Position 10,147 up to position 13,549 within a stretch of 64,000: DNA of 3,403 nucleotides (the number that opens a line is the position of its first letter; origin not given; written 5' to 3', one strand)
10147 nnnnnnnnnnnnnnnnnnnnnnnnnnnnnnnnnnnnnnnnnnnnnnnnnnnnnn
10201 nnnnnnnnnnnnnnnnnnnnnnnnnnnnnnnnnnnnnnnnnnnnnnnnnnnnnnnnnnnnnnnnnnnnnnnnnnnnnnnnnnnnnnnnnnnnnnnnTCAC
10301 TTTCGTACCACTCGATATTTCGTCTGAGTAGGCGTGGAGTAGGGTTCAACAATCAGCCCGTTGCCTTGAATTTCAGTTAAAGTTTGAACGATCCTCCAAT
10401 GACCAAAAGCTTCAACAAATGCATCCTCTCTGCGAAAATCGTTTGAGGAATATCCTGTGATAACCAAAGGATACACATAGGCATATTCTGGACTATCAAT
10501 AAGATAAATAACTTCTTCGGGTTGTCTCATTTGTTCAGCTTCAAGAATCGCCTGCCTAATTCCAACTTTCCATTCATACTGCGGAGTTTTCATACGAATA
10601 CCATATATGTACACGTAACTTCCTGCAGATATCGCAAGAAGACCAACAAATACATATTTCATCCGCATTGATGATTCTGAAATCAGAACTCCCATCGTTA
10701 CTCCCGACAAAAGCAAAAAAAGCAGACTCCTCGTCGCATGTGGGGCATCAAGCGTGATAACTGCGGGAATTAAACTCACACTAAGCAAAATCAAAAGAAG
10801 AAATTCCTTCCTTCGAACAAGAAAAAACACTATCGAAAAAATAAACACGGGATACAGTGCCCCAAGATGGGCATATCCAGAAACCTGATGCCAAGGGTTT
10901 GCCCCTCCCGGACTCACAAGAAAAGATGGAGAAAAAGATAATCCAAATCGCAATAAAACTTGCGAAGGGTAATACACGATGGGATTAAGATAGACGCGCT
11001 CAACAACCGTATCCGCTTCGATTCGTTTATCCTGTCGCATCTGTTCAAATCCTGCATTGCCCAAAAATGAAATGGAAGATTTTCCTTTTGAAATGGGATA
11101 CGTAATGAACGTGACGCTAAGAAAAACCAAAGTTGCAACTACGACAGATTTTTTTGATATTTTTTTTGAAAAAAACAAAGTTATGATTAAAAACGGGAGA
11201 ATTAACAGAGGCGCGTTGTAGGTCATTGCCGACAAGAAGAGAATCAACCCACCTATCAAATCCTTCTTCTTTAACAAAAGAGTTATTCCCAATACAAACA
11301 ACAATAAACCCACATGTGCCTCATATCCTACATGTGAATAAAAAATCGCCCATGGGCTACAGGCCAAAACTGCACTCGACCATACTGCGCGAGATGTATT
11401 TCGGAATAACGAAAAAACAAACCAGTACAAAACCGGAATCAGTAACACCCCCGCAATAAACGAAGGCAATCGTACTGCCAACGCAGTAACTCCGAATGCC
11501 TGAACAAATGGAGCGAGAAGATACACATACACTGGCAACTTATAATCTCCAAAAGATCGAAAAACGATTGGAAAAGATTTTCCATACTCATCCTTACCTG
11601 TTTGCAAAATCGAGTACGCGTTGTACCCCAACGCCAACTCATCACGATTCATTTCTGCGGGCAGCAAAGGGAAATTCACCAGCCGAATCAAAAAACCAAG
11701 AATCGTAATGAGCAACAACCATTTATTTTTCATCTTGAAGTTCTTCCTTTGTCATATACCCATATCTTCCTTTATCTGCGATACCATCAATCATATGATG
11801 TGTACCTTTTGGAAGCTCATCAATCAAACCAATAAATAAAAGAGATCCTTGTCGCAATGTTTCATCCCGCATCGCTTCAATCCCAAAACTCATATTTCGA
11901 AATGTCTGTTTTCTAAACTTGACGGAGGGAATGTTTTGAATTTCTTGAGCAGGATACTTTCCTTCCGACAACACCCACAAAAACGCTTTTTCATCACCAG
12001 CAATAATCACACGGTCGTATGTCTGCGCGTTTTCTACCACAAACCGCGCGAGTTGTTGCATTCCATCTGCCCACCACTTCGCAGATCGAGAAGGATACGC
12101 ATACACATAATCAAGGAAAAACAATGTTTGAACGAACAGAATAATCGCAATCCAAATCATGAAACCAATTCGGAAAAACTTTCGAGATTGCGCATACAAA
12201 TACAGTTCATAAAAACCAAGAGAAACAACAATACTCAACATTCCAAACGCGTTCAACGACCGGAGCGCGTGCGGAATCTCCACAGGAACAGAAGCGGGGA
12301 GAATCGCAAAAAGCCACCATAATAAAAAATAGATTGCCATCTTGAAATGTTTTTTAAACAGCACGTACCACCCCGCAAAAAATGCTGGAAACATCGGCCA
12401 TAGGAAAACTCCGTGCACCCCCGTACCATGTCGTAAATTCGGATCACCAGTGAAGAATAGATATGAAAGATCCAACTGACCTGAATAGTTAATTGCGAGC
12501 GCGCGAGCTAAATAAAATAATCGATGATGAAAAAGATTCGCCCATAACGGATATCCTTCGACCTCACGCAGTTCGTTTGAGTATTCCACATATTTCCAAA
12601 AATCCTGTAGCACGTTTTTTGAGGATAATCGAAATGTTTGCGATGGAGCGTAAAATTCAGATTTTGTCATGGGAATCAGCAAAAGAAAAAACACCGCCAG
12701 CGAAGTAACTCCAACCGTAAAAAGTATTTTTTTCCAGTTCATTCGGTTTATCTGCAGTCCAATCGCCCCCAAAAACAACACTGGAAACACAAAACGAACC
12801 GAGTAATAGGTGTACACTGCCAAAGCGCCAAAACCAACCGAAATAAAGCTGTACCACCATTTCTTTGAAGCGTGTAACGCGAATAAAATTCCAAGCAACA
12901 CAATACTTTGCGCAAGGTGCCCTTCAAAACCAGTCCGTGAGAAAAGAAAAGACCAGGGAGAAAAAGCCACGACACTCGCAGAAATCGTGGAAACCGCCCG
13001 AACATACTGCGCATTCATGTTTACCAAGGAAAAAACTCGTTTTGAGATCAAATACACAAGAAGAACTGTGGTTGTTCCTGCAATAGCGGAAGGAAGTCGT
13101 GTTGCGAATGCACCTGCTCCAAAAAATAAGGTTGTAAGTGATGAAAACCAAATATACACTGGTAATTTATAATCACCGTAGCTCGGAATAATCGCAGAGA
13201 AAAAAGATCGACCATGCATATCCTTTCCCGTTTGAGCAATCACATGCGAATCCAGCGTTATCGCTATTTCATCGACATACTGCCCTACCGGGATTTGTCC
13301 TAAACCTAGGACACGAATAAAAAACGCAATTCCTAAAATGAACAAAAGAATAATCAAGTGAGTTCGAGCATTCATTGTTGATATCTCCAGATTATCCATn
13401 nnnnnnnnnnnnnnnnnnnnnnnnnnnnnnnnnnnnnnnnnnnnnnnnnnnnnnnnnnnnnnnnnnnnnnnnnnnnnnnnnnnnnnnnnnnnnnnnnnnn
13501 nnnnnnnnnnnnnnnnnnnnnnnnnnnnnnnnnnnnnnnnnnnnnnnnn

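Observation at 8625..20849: Tandem array of six PMT_2/GT39-like GT-C paralogs interleaved with three GT2 genes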

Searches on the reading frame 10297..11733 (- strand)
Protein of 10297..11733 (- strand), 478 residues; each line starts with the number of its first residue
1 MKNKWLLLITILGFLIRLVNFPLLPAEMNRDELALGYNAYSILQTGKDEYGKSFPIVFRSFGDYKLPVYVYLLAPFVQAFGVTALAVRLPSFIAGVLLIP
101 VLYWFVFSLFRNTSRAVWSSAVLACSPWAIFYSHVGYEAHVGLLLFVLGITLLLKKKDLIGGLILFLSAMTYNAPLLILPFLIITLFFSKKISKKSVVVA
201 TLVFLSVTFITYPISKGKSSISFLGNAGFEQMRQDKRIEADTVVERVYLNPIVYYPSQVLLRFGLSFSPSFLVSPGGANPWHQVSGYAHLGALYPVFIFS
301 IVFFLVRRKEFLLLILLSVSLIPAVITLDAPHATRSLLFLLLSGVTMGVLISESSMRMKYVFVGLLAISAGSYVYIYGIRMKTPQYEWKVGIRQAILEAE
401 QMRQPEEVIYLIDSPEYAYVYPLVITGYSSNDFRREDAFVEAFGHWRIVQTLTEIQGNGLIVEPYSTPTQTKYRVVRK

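Call 5: search_protein_families(library=pfam, proteins=[window:10297-11733:-], max_evalue=0.01)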
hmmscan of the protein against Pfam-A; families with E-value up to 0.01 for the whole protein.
window:10297-11733:- (478 aa): 2 families
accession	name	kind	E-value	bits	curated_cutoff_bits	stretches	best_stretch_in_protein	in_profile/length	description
PF23997.1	DUF7315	-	0.00094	20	27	1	319-384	23-90/102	Domain of unknown function (DUF7315)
PF13231.12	PMT_2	-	0.0086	16.7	26.1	1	67-207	4-153/160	Dolichyl-phosphate-mannose-protein mannosyltransferase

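Call 12: search_protein_families(library=ncbifam, proteins=[window:10297-11733:-], max_evalue=0.01)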
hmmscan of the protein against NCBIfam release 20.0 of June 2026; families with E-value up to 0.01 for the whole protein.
window:10297-11733:- (478 aa): 0 families

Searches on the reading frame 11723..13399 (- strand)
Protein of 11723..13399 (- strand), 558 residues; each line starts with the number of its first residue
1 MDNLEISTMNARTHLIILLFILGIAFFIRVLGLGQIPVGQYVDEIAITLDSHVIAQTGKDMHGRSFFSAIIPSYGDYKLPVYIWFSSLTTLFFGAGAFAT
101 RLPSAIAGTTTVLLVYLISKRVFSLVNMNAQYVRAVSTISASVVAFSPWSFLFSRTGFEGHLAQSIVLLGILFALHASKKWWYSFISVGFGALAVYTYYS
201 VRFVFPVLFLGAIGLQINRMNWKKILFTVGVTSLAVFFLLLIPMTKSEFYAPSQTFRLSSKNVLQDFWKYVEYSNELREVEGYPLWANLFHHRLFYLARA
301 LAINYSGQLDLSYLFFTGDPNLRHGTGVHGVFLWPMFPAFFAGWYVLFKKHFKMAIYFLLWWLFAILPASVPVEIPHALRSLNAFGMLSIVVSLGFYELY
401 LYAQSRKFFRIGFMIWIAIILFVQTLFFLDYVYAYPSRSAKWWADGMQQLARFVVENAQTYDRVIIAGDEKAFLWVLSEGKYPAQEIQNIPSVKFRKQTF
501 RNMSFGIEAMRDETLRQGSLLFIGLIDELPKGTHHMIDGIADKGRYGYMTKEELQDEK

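Call 5: search_protein_families(library=pfam, proteins=[window:11723-13399:-], max_evalue=0.01)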
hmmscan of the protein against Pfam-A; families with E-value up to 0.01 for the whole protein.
window:11723-13399:- (558 aa): 1 family
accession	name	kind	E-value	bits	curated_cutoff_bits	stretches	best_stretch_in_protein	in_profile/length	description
PF13231.12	PMT_2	-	9e-07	29.7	26.1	1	80-238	4-155/160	Dolichyl-phosphate-mannose-protein mannosyltransferase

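Call 12: search_protein_families(library=ncbifam, proteins=[window:11723-13399:-], max_evalue=0.01)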
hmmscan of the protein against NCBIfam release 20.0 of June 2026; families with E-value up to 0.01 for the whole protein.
window:11723-13399:- (558 aa): 0 families
